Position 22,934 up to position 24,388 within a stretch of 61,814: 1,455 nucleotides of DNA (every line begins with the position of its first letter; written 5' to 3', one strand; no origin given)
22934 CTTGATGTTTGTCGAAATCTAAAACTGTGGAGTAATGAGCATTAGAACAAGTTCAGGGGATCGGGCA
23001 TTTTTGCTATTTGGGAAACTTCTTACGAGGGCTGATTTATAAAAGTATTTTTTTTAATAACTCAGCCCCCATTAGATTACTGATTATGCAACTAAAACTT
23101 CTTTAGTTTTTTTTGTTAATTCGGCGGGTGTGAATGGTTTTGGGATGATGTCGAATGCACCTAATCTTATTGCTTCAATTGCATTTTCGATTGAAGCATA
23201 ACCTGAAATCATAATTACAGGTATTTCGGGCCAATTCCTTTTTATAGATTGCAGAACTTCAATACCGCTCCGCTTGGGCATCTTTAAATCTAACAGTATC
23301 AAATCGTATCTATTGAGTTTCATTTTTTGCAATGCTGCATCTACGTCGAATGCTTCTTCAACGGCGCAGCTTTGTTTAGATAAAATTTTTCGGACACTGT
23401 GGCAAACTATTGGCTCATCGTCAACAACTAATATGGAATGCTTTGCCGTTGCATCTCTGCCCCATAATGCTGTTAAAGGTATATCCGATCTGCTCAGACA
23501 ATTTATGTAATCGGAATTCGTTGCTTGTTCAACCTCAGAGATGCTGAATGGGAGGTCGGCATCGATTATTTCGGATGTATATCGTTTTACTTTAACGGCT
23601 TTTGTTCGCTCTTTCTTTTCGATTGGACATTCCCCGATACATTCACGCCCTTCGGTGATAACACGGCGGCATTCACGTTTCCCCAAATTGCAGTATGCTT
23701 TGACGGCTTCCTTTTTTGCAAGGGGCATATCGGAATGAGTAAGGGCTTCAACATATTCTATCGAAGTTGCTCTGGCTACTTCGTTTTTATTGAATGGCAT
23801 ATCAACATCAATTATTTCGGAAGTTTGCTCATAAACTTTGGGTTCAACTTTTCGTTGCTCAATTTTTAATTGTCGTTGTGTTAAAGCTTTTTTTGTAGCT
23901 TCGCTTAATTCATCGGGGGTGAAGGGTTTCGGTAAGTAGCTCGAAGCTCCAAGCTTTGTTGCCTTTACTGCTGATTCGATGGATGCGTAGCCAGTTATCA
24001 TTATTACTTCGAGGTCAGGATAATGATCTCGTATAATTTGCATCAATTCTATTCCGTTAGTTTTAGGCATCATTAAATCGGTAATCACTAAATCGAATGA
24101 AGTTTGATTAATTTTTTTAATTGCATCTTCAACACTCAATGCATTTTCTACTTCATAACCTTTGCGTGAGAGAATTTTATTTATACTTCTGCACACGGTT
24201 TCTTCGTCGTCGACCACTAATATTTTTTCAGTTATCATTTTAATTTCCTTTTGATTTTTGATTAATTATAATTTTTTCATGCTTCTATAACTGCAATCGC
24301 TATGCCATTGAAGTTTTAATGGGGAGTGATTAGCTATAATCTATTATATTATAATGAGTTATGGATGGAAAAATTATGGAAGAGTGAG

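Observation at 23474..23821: Dual-receiver protein whose inter-REC linker is a duplicated module flanking a CX6CX9CX3CP cysteine cluster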

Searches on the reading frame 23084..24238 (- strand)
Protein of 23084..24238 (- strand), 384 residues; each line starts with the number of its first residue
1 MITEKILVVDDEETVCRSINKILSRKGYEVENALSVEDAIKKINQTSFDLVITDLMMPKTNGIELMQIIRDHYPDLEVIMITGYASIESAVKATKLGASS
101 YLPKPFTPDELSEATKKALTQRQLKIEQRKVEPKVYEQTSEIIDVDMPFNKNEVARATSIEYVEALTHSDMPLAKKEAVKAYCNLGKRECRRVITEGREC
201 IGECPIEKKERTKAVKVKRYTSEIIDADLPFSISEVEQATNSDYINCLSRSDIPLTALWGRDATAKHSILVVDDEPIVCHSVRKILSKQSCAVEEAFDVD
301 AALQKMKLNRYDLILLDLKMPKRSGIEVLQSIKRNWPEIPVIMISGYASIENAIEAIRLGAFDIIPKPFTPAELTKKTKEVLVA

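Call 3: search_protein_families(library=pfam, proteins=[window:23084-24238:-], max_evalue=1)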
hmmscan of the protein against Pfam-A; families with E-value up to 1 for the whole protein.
window:23084-24238:- (384 aa): 5 families
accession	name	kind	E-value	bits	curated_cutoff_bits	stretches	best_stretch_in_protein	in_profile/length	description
PF00072.30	Response_reg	-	1.3e-65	218.9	30.2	2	269-377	1-109/111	Response regulator receiver domain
PF23198.2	PDE8A_N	-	2.5e-05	24.7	29.6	1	6-77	13-85/147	PDE8A-like, N-terminal domain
PF01861.22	BpsA_C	-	0.0029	17.3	27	1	3-54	67-119/243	Branched-chain polyamine synthase A C-terminal domain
PF06490.17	FleQ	-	0.012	16.3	22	0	5-86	1-80/108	Flagellar regulatory protein FleQ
PF18428.7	BRCT_3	-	0.053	14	26.1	0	5-59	7-60/102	BRCA1 C Terminus (BRCT) domain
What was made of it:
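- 23885..24226 (-): Receiver domain 1 (aa 5-118). D10/D11 form the acid pocket, D54 is the acceptor, and T82, Y101 and K104 are present. Pfam PF00072 (call 3).
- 23099..23440 (-): Receiver domain 2 (aa 267-380). D273/D274, D317 (acceptor), S345 and K367 are present. I364 sits at the aromatic-switch position, where most orthologues have F or Y. Pfam stretch 269-377 (call 3).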

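Call 4: search_protein_families(library=ncbifam, proteins=[window:23084-24238:-], max_evalue=1)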
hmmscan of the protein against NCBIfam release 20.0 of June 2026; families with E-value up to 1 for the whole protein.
window:23084-24238:- (384 aa): 113 families (the best 25 are shown)
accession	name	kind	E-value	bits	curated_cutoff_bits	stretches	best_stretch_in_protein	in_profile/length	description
NF053512.1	nitric_RR_NosR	exception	5.5e-52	177.2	400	2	6-163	1-159/422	response regulator c-di-GMP phosphodiesterase, NosR family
NF008469.0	PRK11361.1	equivalog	1.5e-48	165.7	714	2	4-133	5-134/461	acetoacetate metabolism transcriptional regulator AtoC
TIGR01818.1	ntrC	equivalog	4.6e-48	164.2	558.6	2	6-143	1-137/463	nitrogen regulation protein NR(I)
NF051870.1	NAssimRespRegNtrX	equivalog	1.6e-47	162.4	600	2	5-143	3-142/452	nitrogen assimilation response regulator NtrX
NF045944.1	ResRegRpaBCyano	equivalog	4.2e-46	157.2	330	2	7-158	1-149/229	response regulator transcription factor RpaB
NF047793.1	ResRegPgtA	equivalog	7.4e-46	156.8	650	2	4-134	6-136/414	two-component system response regulator PgtA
NF006900.1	PRK09390.1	equivalog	9.4e-45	152.6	255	2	4-137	5-138/203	response regulator FixJ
NF053854.1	RespRegPhoBBctds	equivalog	1.6e-41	142.1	270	2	6-150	1-145/225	two-component system response regulator PhoB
TIGR02154.1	PhoB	equivalog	5.4e-41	140.3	296.2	2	3-124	2-124/226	phosphate regulon transcriptional regulator PhoB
NF007689.0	PRK10365.1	equivalog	2.7e-40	138.5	760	2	5-126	7-129/441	sigma-54-dependent response regulator transcription factor ZraR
NF007005.1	PRK09468.1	equivalog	4.2e-40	137.7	331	2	3-147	3-144/237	osmolarity response regulator transcription factor OmpR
NF033791.1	ActR_PrrA_rreg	equivalog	9.5e-40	136.4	250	2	5-122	3-120/173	ActR/PrrA/RegA family redox response regulator transcription factor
NF045505.1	RR_RssB_Pseudo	equivalog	2.7e-39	135.3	700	2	5-135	7-138/394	two-component system response regulator RssB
NF008199.0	PRK10955.1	equivalog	6.4e-38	131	341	2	4-147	2-138/232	envelope stress response regulator transcription factor CpxR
NF033117.2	vanR_ACDEGLN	exception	8.1e-38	130.2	350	2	6-135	1-130/226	VanR-ABDEGLN family response regulator transcription factor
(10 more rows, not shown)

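Call 34: predict_structure(alignment_id=A3)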
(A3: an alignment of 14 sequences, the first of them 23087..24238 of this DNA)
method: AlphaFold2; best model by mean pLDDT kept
length: 384 residues; sequences in the alignment: 14
mean_pLDDT: 79.7   pTM: 0.58
mean pLDDT of the five models: 79.7, 79.7, 79.2, 78.3, 78.2
residues with pLDDT >= 90: 179; 70-90: 111; 50-70: 49; < 50: 45
segments of 3 or more residues with pLDDT < 50: 132-140, 169-179, 216-224, 249-261
pLDDT, mean of each block of 10 residues (from residue 1): 86 95 94 94 93 91 92 92 90 91 93 94 84 44 62 75 62 41 74 73 76 48 46 65 56 40 73 93 88 91 90 93 90 93 90 90 92 92 87
secondary structure, 60 per line:
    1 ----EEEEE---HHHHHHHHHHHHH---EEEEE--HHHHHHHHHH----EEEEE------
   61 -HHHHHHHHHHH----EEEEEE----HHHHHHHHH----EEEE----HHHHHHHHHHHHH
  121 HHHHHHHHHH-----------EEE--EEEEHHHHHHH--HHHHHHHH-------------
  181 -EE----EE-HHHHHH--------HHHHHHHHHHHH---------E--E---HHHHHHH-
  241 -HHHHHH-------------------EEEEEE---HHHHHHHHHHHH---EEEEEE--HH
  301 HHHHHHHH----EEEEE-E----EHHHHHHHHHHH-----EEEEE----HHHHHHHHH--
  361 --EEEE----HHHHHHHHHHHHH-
elements in order: E5-9 H13-25 E29-33 H36-45 E50-54 H62-72 E77-82 H87-95 E100-103 H108-130 E142-144 E147-150 H151-157 H160-167 H191-196 H205-216 H233-239 H242-247 E267-272 H276-287 E291-296 H299-308 E313-317 H325-335 E341-345 H350-358 E363-366 H371-383

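Call 38: fold_search(model_id=the predicted structure, library=pdb)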
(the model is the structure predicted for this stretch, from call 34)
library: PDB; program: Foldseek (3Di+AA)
matches with E <= 10: 1852; with E <= 0.001: 670
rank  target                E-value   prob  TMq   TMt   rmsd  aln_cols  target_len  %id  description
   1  2v0n_A                4.0e-17  1.00  0.39  0.34  19.0       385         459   15  ACTIVATED RESPONSE REGULATOR PLED IN COMPLEX WITH C-DIGMP AND GTP- ALPHA-S (released 2007-08-21)
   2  9g85_D                3.6e-16  1.00  0.33  0.29  18.6       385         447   17  Structure of Response regulator PleD in complex with c-diGMP and ppGpp (released 2025-08-06)
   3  9g86_A                7.9e-16  1.00  0.33  0.29  18.6       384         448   16  Structure of Response regulator PleD in complex with c-diGMP and pppGpp (released 2025-08-06)
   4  9g85_A                1.8e-15  1.00  0.33  0.30  18.6       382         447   16  Structure of Response regulator PleD in complex with c-diGMP and ppGpp (released 2025-08-06)
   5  9g86_B                2.9e-15  1.00  0.32  0.29  18.4       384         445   16  Structure of Response regulator PleD in complex with c-diGMP and pppGpp (released 2025-08-06)
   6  9g85_C                4.7e-15  1.00  0.34  0.31  16.3       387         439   17  Structure of Response regulator PleD in complex with c-diGMP and ppGpp (released 2025-08-06)
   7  1w25_A                6.4e-15  1.00  0.28  0.24  18.1       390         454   15  Response regulator PleD in complex with c-diGMP (released 2004-11-18)
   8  9g85_B                8.6e-15  1.00  0.34  0.31  17.4       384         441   17  Structure of Response regulator PleD in complex with c-diGMP and ppGpp (released 2025-08-06)
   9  2wb4_A                9.7e-15  1.00  0.39  0.34  19.0       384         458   16  activated diguanylate cyclase PleD in complex with c-di-GMP (released 2010-04-21)
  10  2wb4_B                1.1e-13  1.00  0.39  0.35  15.3       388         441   17  activated diguanylate cyclase PleD in complex with c-di-GMP (released 2010-04-21)
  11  3mf4_A                2.0e-13  1.00  0.30  0.47  18.3       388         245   15  Crystal structure of putative two-component system response regulator/ggdef domain protein (released 2010-04-14)
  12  3luf_B                5.0e-13  1.00  0.30  0.47  18.3       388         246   15  Structure of probable two-component system response regulator/GGDEF domain protein (released 2010-03-02)
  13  3luf_A                1.5e-12  1.00  0.30  0.47  17.1       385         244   15  Structure of probable two-component system response regulator/GGDEF domain protein (released 2010-03-02)
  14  7pvk_A                3.8e-12  1.00  0.31  0.23  19.5       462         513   17  X-ray structure of dimeric PorX (T272A mutant), in complex with pGpG. (released 2022-12-14)
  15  3jte                  1.8e-11  1.00  0.30  0.89   1.7       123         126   38  Crystal structure of response regulator receiver domain Protein from clostridium thermocellum (released 2009-09-22)
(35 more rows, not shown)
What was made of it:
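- Closest known: PleD-type REC-REC adaptors. Same: These are the top structural matches to the full-length model because of the tandem receivers (call 38).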
